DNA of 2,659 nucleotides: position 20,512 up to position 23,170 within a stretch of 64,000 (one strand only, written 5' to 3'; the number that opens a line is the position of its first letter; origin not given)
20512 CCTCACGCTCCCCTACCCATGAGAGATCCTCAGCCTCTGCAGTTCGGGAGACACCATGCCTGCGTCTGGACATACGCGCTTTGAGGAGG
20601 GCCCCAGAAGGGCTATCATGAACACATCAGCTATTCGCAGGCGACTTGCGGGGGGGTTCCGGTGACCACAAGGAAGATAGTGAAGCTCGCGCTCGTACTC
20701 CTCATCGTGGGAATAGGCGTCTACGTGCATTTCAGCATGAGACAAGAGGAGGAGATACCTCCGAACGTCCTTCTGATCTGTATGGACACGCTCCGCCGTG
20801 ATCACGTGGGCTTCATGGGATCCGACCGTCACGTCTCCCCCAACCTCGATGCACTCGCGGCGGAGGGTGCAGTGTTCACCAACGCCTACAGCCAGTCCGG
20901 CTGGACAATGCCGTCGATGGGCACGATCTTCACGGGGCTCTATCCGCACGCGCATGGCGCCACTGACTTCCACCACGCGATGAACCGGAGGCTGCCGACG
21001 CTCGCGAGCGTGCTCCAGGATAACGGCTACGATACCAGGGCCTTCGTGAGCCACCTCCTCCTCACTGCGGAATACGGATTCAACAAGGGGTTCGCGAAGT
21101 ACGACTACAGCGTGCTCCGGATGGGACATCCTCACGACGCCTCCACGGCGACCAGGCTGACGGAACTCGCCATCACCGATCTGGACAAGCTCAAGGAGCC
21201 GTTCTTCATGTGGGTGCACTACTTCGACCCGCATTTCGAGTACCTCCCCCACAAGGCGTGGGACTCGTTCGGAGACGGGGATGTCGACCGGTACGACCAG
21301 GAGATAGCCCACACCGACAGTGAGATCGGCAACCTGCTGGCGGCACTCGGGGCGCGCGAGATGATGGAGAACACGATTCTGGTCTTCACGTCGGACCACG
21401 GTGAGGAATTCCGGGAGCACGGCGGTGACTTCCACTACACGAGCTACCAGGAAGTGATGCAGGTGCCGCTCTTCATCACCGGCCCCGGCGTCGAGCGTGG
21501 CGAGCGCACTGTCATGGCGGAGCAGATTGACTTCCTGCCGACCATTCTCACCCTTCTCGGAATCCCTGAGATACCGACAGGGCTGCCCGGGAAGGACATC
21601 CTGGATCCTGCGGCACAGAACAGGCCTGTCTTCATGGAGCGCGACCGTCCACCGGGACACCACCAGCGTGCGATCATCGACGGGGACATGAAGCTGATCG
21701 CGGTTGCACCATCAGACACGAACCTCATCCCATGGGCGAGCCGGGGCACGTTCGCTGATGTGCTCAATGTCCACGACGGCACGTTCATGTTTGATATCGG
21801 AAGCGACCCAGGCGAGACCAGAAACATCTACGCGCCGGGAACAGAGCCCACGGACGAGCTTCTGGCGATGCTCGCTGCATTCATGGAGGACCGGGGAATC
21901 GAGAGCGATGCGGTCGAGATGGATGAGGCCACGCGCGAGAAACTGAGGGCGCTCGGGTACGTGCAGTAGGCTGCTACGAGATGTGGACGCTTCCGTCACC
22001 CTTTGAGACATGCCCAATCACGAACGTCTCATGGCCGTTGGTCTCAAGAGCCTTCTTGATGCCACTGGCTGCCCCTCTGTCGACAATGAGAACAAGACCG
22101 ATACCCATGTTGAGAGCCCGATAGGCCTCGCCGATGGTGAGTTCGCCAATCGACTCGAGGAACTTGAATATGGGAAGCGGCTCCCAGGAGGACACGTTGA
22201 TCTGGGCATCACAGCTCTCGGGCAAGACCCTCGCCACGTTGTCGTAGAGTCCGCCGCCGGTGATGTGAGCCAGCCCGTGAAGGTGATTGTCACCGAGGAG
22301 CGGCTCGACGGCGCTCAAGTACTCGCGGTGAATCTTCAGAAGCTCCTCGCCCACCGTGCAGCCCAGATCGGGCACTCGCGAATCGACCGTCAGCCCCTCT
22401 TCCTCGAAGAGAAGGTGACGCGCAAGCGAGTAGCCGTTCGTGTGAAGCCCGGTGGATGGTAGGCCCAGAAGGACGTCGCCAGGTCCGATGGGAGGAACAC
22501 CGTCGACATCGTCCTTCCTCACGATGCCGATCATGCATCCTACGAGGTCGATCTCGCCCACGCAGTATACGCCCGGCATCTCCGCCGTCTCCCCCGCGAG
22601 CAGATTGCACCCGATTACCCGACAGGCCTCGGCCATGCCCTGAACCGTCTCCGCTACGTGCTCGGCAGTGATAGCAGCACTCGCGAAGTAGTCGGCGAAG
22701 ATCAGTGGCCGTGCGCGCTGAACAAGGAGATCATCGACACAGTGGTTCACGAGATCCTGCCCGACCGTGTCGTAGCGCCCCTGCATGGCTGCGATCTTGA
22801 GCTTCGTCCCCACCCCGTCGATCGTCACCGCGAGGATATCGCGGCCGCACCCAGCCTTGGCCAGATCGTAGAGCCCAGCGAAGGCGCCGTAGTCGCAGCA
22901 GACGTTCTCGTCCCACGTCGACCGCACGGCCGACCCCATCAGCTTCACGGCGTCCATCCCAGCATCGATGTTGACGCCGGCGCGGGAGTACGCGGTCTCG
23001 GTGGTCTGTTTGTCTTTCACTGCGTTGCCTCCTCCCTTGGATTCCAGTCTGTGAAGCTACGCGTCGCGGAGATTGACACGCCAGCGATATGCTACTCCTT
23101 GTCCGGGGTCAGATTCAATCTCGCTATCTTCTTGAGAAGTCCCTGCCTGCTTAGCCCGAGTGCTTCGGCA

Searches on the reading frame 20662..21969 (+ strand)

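Call 76: search_protein_families(library=pfam, proteins=[window:20662-21969:+], max_evalue=0.0001)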
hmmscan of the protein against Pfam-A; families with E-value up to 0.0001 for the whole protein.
window:20662-21969:+ (435 aa): 2 families
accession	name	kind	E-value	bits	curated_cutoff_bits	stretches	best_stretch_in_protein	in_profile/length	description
PF00884.28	Sulfatase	-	2.8e-50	171.8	25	1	34-301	1-301/301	Sulfatase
PF01663.27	Phosphodiest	-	2.7e-11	44.1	23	1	36-104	1-66/342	Type I phosphodiesterase / nucleotide pyrophosphatase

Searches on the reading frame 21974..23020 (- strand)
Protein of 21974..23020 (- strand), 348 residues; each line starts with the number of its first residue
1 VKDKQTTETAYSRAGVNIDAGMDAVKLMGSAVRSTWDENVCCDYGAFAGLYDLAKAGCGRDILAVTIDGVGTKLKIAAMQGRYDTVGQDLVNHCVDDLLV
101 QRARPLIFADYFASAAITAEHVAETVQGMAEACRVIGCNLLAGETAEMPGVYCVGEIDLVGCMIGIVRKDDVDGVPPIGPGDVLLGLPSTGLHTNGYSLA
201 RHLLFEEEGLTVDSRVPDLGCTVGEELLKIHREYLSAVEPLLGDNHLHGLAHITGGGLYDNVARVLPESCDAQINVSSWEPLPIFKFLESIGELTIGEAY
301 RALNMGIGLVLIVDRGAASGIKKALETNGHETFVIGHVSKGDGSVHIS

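Call 6: search_protein_families(library=pfam, proteins=[window:21974-23020:-], max_evalue=0.1)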
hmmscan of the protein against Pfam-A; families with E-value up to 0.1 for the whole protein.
window:21974-23020:- (348 aa): 2 families
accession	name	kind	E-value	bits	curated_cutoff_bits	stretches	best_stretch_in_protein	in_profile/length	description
PF02769.27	AIRS_C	-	1.7e-23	83.9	23.1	1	179-344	1-151/156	AIR synthase related protein, C-terminal domain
PF00586.29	AIRS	-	1.6e-17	64.4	24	1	62-167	14-112/112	AIR synthase related protein, N-terminal domain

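Call 7: search_protein_families(library=ncbifam, proteins=[window:21974-23020:-], max_evalue=0.1)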
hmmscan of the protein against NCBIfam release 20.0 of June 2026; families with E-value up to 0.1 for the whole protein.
window:21974-23020:- (348 aa): 3 families
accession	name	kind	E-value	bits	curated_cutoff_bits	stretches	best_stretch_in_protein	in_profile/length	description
TIGR00878.1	purM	equivalog_domain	1.3e-94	317.1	236.35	1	10-340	2-331/332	phosphoribosylformylglycinamidine cyclo-ligase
TIGR02124.1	hypE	equivalog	3.2e-07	29.6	251.6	1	86-342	65-304/332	hydrogenase expression/formation protein HypE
TIGR01379.1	thiL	equivalog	0.00014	21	184.15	1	62-149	37-124/320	thiamine-phosphate kinase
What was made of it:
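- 21974..23020 (-): purM, the downstream neighbour (71-nt gap). It is context and probably not part of the signalling unit. TIGR00878 E 1.3e-94 (call 7).
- Checked: The gene downstream is purM (21974..23020; TIGR00878 E 1.3e-94; call 7).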
